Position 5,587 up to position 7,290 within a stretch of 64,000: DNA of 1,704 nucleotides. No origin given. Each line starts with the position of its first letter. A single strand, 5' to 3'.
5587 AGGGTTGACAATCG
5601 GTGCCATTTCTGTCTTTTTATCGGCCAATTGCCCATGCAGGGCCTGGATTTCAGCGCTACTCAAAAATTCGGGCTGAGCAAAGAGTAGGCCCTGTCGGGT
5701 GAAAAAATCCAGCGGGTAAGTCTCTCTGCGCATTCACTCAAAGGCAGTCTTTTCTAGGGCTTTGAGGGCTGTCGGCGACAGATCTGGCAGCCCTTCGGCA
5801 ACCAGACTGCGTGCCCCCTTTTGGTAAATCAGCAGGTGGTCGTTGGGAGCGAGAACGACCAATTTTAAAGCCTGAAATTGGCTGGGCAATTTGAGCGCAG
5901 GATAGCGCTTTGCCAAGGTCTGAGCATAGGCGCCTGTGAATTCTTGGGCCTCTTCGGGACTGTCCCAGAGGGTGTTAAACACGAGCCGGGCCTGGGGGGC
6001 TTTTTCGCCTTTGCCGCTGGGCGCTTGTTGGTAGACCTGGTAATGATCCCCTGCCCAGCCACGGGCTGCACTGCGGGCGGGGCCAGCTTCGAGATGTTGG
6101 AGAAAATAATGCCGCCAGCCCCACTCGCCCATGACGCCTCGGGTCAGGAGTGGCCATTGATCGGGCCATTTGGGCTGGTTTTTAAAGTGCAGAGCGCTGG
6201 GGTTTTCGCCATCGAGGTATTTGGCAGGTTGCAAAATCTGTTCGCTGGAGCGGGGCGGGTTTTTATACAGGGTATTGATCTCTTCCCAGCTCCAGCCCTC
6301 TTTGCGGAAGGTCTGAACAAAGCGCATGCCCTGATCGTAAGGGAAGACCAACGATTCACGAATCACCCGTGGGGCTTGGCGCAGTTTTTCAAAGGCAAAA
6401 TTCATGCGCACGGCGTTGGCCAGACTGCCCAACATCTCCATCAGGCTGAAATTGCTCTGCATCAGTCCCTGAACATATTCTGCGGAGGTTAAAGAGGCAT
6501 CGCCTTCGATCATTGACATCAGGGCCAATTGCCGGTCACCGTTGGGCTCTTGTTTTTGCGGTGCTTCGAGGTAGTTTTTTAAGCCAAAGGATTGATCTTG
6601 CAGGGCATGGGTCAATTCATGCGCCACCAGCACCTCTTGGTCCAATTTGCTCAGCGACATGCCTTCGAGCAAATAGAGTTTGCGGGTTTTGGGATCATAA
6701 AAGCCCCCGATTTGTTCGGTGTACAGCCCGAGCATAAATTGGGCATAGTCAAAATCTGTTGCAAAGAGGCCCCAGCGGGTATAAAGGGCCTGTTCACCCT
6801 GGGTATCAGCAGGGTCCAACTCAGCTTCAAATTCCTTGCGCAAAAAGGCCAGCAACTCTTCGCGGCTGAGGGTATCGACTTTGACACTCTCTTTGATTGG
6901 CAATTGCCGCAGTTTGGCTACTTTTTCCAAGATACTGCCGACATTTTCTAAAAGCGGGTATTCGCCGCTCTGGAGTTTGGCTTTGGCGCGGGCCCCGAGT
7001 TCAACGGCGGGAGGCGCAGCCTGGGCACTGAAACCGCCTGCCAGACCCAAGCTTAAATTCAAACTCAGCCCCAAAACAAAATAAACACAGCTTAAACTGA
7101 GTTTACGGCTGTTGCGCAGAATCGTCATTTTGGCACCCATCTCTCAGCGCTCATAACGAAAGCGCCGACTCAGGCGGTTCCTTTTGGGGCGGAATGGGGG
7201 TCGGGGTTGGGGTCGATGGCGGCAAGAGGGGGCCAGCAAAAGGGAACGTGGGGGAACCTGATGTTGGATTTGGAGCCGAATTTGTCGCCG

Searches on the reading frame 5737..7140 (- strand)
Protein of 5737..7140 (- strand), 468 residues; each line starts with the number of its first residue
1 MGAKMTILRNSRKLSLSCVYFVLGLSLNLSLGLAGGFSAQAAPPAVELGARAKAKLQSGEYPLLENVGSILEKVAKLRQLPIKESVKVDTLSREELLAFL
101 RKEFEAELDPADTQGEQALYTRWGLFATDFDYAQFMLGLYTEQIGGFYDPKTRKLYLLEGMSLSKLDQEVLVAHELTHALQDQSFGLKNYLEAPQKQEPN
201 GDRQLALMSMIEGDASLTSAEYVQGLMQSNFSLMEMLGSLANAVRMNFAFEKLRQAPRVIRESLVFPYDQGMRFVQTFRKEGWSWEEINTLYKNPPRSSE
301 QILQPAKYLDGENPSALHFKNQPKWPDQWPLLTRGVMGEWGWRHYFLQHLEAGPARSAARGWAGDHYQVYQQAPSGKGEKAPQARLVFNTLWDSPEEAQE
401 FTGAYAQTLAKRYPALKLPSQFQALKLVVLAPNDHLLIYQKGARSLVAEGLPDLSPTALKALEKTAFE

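Call 69: search_protein_families(library=pfam, proteins=[window:5737-7140:-], max_evalue=0.01)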
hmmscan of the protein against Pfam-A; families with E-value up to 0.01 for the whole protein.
window:5737-7140:- (468 aa): 1 family
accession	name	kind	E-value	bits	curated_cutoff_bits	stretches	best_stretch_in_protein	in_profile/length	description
PF20573.4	DUF6782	-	0.0036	17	27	1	143-230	67-146/241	Putative metallopeptidase family (DUF6782)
